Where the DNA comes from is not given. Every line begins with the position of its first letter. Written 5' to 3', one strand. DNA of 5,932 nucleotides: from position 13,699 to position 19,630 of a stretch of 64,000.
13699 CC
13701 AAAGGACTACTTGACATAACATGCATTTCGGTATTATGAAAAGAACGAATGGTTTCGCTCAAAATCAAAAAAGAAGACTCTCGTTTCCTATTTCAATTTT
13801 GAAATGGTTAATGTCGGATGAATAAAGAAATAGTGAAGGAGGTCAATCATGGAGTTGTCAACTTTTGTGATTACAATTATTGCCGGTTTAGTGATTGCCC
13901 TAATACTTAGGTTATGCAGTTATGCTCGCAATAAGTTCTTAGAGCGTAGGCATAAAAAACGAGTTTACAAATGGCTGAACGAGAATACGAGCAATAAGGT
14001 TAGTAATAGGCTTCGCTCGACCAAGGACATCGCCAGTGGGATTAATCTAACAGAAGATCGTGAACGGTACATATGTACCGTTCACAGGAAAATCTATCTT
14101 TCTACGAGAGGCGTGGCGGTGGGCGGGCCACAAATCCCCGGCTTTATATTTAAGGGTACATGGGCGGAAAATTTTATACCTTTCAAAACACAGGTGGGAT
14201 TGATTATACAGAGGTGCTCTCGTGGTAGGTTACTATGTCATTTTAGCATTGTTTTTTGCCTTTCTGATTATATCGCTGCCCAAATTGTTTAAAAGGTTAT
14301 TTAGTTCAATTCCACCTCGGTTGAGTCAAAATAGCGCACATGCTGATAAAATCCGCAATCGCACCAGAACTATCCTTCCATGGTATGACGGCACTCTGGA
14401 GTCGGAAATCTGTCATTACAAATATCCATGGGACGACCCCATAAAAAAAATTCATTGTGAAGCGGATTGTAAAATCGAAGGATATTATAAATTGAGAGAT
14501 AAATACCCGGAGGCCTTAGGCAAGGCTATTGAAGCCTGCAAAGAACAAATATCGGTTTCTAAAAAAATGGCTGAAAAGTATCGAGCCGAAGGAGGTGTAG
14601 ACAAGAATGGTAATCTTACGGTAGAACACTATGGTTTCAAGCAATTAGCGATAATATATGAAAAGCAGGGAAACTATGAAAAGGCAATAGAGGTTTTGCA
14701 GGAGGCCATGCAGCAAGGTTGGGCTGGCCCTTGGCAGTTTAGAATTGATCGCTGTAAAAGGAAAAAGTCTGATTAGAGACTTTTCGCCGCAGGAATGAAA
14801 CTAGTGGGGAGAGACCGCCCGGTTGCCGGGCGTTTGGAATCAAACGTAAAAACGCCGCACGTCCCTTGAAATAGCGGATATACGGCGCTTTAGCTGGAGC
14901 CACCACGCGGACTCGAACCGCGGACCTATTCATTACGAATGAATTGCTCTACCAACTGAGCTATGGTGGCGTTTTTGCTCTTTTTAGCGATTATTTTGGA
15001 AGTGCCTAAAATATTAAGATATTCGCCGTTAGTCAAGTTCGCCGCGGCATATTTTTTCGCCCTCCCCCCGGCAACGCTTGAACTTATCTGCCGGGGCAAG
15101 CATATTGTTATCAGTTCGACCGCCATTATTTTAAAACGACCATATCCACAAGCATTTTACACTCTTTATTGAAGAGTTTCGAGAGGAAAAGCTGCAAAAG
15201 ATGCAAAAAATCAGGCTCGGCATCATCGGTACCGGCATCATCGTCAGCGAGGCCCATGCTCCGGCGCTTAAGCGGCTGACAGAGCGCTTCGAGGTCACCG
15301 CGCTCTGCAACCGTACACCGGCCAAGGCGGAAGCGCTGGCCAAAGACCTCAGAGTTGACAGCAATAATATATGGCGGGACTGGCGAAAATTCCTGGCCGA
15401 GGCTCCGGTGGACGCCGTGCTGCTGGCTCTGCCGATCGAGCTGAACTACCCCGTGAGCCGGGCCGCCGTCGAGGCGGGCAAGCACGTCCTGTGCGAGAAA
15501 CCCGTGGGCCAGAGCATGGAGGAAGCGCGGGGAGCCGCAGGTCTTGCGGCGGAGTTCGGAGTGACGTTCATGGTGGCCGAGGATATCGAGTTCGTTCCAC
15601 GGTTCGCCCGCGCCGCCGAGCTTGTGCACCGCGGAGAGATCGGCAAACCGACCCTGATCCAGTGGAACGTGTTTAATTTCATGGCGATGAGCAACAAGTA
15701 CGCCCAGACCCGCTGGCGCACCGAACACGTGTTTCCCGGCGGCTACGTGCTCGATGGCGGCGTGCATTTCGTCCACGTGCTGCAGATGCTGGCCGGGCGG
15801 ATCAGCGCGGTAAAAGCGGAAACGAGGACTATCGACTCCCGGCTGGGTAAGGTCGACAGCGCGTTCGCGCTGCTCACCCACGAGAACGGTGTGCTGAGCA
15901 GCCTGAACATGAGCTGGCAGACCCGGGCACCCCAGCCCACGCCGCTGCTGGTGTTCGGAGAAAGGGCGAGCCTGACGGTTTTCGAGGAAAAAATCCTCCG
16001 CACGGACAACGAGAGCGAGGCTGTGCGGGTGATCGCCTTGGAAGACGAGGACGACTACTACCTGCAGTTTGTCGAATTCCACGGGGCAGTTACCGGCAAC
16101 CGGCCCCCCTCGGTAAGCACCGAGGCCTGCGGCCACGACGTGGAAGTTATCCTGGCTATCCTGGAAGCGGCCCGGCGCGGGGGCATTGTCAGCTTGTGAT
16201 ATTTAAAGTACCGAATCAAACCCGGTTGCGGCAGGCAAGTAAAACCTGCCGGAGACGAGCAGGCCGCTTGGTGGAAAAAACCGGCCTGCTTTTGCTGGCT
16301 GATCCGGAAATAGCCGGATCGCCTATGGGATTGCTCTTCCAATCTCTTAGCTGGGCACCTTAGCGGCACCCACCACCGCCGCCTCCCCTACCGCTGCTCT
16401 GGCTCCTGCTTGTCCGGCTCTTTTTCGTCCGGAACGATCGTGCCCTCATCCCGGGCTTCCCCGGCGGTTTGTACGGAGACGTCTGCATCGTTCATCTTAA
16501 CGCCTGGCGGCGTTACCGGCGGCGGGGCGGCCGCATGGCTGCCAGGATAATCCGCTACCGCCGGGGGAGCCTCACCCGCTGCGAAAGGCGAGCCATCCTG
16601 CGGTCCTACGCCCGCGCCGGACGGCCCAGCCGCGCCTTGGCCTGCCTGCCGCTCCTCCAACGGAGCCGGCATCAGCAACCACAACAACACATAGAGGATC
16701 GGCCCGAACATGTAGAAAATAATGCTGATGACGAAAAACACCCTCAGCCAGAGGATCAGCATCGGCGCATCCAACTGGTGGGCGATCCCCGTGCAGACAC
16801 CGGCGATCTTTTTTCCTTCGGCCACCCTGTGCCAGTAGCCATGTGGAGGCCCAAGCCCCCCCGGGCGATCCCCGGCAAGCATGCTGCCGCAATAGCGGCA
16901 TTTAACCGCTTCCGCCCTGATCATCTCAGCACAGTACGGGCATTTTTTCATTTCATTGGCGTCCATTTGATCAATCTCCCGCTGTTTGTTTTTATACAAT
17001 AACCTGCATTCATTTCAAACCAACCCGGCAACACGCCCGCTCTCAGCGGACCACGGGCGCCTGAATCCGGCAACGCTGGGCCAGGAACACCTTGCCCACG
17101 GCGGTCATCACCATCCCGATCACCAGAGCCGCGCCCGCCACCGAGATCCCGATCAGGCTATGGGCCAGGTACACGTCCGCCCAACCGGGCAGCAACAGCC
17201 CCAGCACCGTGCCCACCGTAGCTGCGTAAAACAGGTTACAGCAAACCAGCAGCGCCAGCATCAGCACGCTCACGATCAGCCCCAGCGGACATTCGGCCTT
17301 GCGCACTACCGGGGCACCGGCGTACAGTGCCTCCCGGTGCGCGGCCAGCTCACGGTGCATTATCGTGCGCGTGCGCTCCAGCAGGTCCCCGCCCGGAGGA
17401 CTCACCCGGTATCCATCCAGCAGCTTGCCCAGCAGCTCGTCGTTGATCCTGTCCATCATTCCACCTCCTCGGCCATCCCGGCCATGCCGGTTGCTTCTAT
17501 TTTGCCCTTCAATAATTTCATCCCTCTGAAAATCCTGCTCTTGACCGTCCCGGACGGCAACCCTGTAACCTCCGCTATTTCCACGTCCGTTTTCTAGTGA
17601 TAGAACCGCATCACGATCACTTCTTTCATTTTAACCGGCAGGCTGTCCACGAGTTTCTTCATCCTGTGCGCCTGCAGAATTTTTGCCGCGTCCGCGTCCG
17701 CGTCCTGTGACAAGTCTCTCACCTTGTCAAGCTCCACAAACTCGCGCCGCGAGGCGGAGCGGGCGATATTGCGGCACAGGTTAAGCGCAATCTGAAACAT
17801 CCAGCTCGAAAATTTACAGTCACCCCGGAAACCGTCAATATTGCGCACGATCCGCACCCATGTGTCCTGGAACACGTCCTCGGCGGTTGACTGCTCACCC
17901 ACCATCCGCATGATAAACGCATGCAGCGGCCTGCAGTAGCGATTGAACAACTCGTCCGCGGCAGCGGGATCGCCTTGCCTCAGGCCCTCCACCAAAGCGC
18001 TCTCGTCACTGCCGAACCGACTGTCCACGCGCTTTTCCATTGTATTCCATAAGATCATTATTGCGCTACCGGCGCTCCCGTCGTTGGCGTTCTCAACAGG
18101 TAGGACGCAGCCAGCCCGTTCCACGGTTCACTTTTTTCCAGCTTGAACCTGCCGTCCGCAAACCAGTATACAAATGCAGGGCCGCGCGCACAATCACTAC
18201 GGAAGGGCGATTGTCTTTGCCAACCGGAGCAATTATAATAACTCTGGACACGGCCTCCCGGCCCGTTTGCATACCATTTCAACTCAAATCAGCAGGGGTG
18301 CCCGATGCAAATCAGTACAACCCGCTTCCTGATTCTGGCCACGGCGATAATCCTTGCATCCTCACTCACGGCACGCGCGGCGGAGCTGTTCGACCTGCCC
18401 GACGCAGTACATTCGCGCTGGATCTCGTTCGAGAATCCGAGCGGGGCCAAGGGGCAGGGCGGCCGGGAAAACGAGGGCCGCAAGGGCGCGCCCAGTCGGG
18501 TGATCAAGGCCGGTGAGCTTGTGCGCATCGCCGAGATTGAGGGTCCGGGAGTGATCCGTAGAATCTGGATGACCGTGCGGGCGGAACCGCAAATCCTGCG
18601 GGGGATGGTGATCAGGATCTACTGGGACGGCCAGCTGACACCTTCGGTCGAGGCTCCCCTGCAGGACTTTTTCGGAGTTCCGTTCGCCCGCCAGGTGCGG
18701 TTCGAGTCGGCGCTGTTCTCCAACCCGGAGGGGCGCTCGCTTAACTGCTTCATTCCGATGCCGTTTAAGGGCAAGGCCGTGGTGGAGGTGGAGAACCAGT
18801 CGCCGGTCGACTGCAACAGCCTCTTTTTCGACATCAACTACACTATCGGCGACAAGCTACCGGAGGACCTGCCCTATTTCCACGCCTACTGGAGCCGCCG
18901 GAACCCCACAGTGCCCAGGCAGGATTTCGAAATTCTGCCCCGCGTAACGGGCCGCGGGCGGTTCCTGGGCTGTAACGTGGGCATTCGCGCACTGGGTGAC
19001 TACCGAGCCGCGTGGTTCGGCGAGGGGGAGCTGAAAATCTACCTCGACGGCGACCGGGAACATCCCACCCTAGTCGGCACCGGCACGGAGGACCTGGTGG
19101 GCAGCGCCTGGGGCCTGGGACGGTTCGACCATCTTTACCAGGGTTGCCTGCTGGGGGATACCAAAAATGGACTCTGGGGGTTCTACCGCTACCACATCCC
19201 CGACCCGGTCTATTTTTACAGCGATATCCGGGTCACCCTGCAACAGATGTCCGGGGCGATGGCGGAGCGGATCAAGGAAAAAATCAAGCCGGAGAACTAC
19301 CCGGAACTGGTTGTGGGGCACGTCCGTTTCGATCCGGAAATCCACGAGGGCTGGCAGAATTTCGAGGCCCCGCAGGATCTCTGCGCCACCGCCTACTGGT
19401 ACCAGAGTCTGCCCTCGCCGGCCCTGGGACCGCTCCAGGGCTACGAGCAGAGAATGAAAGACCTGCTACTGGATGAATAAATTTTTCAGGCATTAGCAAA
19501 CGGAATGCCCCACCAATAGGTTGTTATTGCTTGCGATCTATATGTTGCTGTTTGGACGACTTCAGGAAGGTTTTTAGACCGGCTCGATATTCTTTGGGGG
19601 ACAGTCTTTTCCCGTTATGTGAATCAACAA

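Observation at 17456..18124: ECF sigma factor gene carrying a single in-frame TAG exactly at the region 4.1/4.2 junction while staying coupled to its anti-sigma gene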

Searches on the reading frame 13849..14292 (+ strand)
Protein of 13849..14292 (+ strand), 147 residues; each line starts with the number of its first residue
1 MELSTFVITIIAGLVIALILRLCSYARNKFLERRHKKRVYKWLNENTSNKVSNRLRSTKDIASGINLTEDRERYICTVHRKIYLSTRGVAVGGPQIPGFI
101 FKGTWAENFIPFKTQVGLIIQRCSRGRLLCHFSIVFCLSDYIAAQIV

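Call 38: search_protein_families(library=pfam, max_evalue=0.0001, proteins=[window:13849-14292:+])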
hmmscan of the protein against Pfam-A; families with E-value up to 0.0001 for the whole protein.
window:13849-14292:+ (147 aa): 0 families

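Call 40: search_protein_families(library=pfam, max_evalue=1, proteins=[window:13849-14292:+])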
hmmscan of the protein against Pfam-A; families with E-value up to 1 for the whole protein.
window:13849-14292:+ (147 aa): 2 families
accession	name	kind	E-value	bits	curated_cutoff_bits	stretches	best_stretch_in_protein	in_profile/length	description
PF05439.17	JTB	-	0.07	13.6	22.1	1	6-41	73-108/110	Jumping translocation breakpoint protein (JTB)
PF16891.10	STPPase_N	-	0.26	12.2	26.8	0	55-85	8-40/48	Serine-threonine protein phosphatase N-terminal domain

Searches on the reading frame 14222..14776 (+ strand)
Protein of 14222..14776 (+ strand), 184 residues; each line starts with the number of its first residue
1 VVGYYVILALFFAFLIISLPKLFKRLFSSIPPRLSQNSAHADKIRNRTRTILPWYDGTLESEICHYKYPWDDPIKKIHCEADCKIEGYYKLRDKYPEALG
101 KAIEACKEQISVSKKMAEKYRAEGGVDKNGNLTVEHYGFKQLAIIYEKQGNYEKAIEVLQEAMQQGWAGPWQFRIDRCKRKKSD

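Call 27: search_protein_families(library=pfam, max_evalue=0.00001, proteins=[window:14222-14776:+])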
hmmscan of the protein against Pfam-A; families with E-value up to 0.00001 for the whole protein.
window:14222-14776:+ (184 aa): 0 families

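Call 40: search_protein_families(library=pfam, max_evalue=1, proteins=[window:14222-14776:+])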
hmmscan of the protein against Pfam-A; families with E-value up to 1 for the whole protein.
window:14222-14776:+ (184 aa): 17 families
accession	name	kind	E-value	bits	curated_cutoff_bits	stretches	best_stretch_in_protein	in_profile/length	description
PF07719.23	TPR_2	-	4e-05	23.9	27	1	139-164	4-29/34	Tetratricopeptide repeat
PF00515.34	TPR_1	-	4.2e-05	23.6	27.8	1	138-163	3-28/34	Tetratricopeptide repeat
PF13176.12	TPR_7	-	4.3e-05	23.7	27.9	1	141-163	4-26/36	Tetratricopeptide repeat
PF13428.12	TPR_14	-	0.00035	21.4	23.5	1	140-167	5-32/44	Tetratricopeptide repeat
PF13424.12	TPR_12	-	0.00058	20.4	30.1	1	141-164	8-31/77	Tetratricopeptide repeat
PF13181.12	TPR_8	-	0.0019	18.6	25.7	1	141-163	6-28/34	Tetratricopeptide repeat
PF13174.12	TPR_6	-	0.0035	18.3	26.3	1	141-163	5-27/33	Tetratricopeptide repeat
PF13374.12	TPR_10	-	0.018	15.5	27.5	1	142-164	8-30/42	Tetratricopeptide repeat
PF13414.12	TPR_11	-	0.042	14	26.8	1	146-164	4-22/42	TPR repeat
PF14559.12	TPR_19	-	0.053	14.3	25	1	142-164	31-53/68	Tetratricopeptide repeat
PF13432.12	TPR_16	-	0.079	13.9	32.7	1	142-169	37-64/65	Tetratricopeptide repeat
PF20308.4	TPR-S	-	0.11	13.6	27.6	1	137-165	19-47/102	Tetratricopeptide Repeats-Sensor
PF25058.1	ARM_TT21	-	0.13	12.6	27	1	143-164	14-35/155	Tetratricopeptide repeat protein 21 ARM repeat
PF22241.2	PSMD12-CSN4_N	-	0.13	12.3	27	1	140-161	106-127/218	PSMD12/CSN4, N-terminal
PF22883.1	Consortin_N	-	0.17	12.3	27.7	1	140-160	10-30/52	Consortin, N-terminal domain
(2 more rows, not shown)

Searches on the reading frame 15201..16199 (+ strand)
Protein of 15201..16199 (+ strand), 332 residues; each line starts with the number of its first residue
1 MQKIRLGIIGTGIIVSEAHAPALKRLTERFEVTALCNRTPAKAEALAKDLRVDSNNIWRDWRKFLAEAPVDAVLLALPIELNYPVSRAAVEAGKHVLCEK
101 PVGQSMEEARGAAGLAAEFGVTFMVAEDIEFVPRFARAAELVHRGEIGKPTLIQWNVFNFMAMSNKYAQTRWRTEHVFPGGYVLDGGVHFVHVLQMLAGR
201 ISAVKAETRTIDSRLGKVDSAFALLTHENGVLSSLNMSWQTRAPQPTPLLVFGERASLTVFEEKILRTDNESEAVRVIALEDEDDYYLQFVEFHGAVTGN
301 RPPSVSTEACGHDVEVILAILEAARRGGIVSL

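Call 29: search_protein_families(library=ncbifam, max_evalue=0.01, proteins=[window:15201-16199:+])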
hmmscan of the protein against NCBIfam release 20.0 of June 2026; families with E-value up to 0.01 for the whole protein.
window:15201-16199:+ (332 aa): 9 families
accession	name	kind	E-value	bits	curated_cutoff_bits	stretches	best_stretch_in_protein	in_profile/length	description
TIGR04380.1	myo_inos_iolG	equivalog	4.9e-31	107.8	355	1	3-329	1-328/330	inositol 2-dehydrogenase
NF041392.1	XylDh_Gfo6_Halo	equivalog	2.7e-26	92.2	350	1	3-331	16-349/350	D-xylose 1-dehydrogenase Gfo6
NF040723.1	UDP-GlcNAcDh_Arch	equivalog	5.7e-21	75.3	450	1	4-324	1-301/302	UDP-N-acetylglucosamine 3-dehydrogenase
NF052479.1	LevoglcsnDh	equivalog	4.8e-20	71.6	650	1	1-211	1-215/386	levoglucosan dehydrogenase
NF008607.0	PRK11579.1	subfamily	1.4e-14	53.9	330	1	2-228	3-219/346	oxidoreductase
NF052679.1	InsChiInosDhIolG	equivalog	2.1e-11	43.5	540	1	4-157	3-155/343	bifunctional inositol 2-dehydrogenase/D-chiro-inositol 1-dehydrogenase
NF058561.1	BT_2158_fam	equivalog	2.6e-09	36.2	750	1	16-151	44-178/487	glycoside 3-dehydrogenase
NF058563.1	BT_2159_fam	equivalog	1.8e-08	33.8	650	1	4-199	1-184/350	disaccharide 3-dehydrogenase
NF007574.0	PRK10206.1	equivalog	1.4e-07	30.9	352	1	6-246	5-234/345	oxidoreductase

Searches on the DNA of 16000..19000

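Call 43: search_rna_families(source=window, start=16000, end=19000, threshold=evalue, max_evalue=1)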
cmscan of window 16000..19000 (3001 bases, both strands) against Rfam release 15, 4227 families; matches with E-value up to 1: 0.
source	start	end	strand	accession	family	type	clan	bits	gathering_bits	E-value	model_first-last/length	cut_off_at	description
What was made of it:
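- On Programmed stop-codon read-through / recoding: No Rfam match with E <= 1 (call 43).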

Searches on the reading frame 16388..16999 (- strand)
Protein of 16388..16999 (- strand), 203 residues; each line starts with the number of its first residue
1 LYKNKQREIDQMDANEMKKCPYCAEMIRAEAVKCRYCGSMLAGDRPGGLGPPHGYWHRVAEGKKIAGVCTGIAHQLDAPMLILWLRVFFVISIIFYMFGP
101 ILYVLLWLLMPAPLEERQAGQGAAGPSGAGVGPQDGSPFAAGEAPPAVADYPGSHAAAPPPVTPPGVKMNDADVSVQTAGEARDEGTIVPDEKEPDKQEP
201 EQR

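Call 6: search_protein_families(library=pfam, max_evalue=0.1, proteins=[window:16391-16999:-])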
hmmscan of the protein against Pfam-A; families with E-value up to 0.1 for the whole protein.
seq(203 aa): 6 families
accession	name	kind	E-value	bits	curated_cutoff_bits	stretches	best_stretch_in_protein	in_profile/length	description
PF04024.17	PspC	-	9.8e-14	51.3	25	1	58-112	5-57/58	PspC domain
PF13248.11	Zn_ribbon_3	-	1.2e-06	28.2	27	1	16-39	1-24/26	zinc-ribbon domain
PF10571.15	UPF0547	-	0.00023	21.7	29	1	18-38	1-21/26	Uncharacterised protein family UPF0547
PF13240.11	Zn_Ribbon_1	-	0.00043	20.4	25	1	19-40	1-22/23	zinc-ribbon domain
PF12773.13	DZR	-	0.0081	16.7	27.3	1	17-38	24-45/45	Double zinc ribbon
PF00130.28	C1_1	-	0.08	13.2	26.5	0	14-38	8-35/53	Phorbol esters/diacylglycerol binding domain (C1 domain)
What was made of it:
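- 16388..16999 (-): Third gene of the conserved cluster: a zinc-ribbon plus PspC-domain membrane protein. It ends in TAG. PF04024, E 1e-13, and PF13248 (call 6).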

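Call 29: search_protein_families(library=ncbifam, max_evalue=0.01, proteins=[window:16388-16999:-])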
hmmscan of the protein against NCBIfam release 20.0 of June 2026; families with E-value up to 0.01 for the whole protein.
window:16388-16999:- (203 aa): 2 families
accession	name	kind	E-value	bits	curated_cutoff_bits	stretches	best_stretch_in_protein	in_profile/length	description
TIGR02978.1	phageshock_pspC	equivalog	4.9e-10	39.3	104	1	57-113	5-62/121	envelope stress response membrane protein PspC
NF007973.0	PRK10697.1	equivalog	4e-07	30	136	1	57-115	11-70/119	envelope stress response membrane protein PspC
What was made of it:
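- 16388..16999 (-): TIGR02978 partial hit (call 29).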

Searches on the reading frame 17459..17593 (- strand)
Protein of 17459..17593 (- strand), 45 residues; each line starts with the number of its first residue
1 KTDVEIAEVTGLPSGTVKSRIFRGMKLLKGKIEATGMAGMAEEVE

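Call 6: search_protein_families(library=pfam, max_evalue=0.1, proteins=[window:17459-17593:-])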
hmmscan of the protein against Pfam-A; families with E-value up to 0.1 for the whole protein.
seq(45 aa): 4 families
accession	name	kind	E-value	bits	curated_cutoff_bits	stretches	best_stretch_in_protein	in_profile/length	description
PF08281.18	Sigma70_r4_2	-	3.5e-07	30.2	25.7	1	5-28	31-54/54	Sigma-70, region 4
PF04545.22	Sigma70_r4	-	0.00011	22.1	24.1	1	4-29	24-49/50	Sigma-70, region 4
PF13412.12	HTH_24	-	0.01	15.8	21.9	1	4-22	21-39/48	Winged helix-turn-helix DNA-binding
PF13404.12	HTH_AsnC-type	-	0.06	13.6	27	1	4-21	21-38/42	AsnC-type helix-turn-helix domain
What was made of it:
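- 17510..17662 (-): Sigma-4 domain (-35 recognition), residues 127-177, cut in two by the TAG. The helix-turn-helix lies wholly after the stop. The fragment after the TAG matches positions 31-54 (call 6).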

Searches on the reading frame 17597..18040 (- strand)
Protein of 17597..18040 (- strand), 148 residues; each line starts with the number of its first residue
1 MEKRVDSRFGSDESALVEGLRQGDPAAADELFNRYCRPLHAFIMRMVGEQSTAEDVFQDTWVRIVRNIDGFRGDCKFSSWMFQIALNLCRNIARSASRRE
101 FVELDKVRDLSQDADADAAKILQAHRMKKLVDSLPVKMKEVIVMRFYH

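Call 6: search_protein_families(library=pfam, max_evalue=0.1, proteins=[window:17597-18040:-])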
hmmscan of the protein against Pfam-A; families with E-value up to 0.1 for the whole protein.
seq(148 aa): 2 families
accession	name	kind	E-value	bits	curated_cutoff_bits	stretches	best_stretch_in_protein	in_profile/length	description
PF04542.20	Sigma70_r2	-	2.1e-15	56.7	24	1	31-99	1-71/71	Sigma-70 region 2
PF07638.17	Sigma70_ECF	-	0.0055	17.1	21.1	1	14-100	5-94/185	ECF sigma factor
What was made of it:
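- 17744..17950 (-): Sigma-2 domain (core RNA polymerase binding and -10 recognition), residues 31-99. It is intact. PF04542, E 2e-15, profile positions 1-71 of 71 (call 6).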

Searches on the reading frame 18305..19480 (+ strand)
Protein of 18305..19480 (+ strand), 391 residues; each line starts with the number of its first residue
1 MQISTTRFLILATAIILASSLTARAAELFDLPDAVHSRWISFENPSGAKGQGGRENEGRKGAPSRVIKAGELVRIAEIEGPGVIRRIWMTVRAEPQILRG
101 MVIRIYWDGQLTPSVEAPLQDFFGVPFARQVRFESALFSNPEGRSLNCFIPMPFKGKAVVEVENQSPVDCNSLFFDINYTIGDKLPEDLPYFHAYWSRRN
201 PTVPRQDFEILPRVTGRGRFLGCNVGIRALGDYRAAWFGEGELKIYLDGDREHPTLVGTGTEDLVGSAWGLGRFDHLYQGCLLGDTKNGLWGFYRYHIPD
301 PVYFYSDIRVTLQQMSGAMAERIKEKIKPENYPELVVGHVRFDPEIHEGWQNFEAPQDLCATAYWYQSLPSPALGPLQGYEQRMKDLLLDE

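Call 18: find_encoding_contigs(protein=window:18305-19480:+, flank=6000, max_places=6)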
Protein window:18305-19480:+ (391 aa): no gene with exactly this product is on record in the collection.

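Call 29: search_protein_families(library=ncbifam, max_evalue=0.01, proteins=[window:18305-19480:+])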
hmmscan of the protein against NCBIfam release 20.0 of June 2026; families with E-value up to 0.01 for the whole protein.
window:18305-19480:+ (391 aa): 0 families
